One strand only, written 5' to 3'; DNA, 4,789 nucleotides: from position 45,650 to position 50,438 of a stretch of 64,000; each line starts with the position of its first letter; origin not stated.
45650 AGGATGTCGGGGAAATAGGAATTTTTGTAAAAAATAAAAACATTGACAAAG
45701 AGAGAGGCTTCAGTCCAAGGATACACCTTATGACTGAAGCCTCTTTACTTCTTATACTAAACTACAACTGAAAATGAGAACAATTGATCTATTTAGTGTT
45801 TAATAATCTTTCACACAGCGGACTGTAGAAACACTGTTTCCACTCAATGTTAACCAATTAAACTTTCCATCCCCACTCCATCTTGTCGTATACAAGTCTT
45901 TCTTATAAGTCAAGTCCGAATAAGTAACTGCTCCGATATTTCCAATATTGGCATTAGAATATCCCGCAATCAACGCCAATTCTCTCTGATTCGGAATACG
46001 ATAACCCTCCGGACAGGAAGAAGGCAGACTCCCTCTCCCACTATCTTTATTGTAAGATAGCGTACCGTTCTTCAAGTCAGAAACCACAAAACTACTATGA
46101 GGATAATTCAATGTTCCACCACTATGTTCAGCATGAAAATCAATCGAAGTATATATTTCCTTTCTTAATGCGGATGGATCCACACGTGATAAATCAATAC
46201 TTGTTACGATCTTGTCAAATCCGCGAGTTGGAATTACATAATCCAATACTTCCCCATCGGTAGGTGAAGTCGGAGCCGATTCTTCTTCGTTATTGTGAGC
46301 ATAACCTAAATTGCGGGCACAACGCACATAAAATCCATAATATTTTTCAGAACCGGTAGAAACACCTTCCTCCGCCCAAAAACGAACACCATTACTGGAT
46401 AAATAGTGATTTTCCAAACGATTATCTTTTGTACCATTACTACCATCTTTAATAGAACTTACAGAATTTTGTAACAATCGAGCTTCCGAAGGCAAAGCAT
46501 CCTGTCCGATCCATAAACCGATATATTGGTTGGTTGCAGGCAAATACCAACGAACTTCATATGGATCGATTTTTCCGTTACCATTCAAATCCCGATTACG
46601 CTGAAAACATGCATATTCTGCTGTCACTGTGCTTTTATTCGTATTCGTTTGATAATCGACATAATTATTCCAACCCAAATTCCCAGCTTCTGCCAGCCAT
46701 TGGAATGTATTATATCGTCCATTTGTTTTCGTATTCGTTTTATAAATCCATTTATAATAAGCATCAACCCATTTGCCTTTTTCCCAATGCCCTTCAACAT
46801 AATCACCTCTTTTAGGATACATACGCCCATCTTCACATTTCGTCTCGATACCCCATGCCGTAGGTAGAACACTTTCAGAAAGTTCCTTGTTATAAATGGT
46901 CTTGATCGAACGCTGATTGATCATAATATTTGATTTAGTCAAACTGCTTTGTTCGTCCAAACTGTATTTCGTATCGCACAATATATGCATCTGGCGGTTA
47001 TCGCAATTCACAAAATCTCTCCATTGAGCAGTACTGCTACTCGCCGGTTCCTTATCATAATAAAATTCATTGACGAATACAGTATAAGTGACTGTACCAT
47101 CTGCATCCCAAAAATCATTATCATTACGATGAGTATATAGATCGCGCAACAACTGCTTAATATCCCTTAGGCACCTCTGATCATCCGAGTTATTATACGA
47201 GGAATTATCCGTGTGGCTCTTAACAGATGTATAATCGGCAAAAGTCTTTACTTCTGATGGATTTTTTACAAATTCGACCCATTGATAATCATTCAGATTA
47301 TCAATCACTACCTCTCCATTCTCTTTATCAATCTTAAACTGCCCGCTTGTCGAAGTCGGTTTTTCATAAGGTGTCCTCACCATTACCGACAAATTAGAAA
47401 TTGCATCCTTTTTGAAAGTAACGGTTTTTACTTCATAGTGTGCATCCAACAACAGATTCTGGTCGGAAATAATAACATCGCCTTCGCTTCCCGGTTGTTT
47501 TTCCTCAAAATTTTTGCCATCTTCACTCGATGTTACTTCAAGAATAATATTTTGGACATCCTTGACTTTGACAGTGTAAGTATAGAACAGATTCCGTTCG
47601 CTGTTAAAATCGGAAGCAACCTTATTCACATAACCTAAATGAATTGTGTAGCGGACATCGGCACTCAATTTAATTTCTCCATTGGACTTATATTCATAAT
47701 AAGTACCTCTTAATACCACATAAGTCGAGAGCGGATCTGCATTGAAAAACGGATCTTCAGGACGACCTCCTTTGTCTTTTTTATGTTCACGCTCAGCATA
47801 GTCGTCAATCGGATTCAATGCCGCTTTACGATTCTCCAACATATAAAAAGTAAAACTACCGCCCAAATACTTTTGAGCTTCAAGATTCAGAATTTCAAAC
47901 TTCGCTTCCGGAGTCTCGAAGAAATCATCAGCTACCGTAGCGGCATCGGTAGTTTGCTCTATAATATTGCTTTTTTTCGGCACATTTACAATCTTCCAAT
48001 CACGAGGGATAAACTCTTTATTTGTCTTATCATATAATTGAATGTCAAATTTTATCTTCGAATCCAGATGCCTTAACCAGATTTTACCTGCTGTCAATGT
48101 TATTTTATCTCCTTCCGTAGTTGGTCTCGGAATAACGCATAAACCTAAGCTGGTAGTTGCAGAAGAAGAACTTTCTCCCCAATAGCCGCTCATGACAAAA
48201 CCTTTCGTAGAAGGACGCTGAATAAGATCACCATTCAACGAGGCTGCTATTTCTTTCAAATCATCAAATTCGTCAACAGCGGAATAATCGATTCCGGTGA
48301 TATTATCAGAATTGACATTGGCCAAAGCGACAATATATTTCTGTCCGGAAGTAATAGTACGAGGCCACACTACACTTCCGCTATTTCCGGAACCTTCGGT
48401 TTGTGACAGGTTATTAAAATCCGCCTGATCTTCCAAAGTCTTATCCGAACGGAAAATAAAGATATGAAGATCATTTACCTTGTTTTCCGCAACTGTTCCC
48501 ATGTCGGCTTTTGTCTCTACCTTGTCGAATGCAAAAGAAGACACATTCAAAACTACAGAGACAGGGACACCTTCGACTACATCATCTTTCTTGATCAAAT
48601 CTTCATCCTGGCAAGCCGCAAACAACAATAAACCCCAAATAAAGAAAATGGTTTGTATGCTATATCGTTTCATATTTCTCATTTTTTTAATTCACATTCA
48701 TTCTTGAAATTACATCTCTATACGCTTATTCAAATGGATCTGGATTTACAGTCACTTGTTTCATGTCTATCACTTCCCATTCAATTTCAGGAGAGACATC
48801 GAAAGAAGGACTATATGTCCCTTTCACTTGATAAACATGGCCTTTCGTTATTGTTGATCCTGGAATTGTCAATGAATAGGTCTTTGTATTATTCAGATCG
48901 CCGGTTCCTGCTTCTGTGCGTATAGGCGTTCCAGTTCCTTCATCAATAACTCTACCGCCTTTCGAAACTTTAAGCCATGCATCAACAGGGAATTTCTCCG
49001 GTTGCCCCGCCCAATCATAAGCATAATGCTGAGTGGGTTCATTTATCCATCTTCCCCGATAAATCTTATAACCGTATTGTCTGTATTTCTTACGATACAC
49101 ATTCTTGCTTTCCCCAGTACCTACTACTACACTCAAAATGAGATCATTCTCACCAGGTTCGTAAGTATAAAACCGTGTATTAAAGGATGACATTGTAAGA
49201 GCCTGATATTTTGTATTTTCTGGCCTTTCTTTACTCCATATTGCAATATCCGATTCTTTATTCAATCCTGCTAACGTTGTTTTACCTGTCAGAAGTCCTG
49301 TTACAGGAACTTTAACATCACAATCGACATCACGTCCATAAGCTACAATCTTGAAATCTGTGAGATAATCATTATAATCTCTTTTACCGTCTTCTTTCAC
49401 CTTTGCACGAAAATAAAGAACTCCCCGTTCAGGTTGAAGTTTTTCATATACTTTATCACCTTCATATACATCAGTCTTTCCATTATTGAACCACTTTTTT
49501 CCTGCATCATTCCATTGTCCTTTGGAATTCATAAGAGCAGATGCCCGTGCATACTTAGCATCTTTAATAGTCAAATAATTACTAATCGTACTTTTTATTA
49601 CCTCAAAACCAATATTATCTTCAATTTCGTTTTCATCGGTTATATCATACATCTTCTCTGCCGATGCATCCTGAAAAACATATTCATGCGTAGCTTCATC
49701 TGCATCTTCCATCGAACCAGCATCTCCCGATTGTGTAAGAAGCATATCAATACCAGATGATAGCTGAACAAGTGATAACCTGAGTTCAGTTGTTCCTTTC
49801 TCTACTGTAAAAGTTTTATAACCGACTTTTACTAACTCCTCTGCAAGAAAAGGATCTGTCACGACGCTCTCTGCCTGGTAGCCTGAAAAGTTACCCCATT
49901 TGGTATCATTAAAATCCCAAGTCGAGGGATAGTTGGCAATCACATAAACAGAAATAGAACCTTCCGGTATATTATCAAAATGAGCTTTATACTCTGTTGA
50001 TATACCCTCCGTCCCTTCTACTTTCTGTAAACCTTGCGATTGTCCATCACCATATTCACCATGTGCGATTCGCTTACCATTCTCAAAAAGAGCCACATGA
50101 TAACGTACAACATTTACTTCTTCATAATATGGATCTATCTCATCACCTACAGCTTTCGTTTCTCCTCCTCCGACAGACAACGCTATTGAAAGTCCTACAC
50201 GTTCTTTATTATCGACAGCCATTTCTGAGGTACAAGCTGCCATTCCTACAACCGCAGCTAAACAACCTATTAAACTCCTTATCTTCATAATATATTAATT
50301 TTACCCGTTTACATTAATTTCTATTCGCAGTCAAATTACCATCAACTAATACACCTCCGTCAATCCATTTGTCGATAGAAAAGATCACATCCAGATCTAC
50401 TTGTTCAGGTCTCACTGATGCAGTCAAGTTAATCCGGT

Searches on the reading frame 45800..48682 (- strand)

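Call 3: search_protein_families(library=pfam, proteins=[window:45800-48682:-], max_evalue=1)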
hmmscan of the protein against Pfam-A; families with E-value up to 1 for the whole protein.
window:45800-48682:- (960 aa): 3 families
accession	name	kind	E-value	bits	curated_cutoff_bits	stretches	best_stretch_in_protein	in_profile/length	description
PF06321.17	P_gingi_FimA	-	4.3e-08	34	21.4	1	49-166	9-117/153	Major fimbrial subunit protein (FimA)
PF16249.12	DUF4906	-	4e-05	24.1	27.7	1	277-371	3-73/73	Domain of unknown function (DUF4906)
PF15027.12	MGT5A_N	-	0.052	13.8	27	1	113-157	51-95/137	MGT5A-like, N-terminal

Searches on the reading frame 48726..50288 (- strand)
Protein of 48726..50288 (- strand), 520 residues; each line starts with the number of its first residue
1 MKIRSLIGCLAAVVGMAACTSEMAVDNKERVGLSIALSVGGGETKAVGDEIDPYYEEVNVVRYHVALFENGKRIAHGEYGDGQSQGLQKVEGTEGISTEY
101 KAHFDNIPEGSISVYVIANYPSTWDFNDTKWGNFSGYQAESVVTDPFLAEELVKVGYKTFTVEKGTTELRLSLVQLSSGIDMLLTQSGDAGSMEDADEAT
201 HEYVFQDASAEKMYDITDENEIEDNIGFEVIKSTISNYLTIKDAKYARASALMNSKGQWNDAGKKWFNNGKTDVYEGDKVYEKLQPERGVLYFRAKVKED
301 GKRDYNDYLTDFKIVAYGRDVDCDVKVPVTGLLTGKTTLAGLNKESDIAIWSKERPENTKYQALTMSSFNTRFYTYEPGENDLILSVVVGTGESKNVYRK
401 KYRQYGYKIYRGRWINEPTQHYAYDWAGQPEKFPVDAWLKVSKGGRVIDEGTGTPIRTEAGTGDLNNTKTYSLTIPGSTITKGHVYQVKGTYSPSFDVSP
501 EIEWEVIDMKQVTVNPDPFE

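Call 3: search_protein_families(library=pfam, proteins=[window:48726-50288:-], max_evalue=1)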
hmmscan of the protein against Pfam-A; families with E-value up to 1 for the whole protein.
window:48726-50288:- (520 aa): 1 family
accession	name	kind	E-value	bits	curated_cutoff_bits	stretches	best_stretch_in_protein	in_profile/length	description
PF22449.2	Fim1F_C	-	0.0021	18.8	27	1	337-392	25-83/118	Fim1F, C-terminal domain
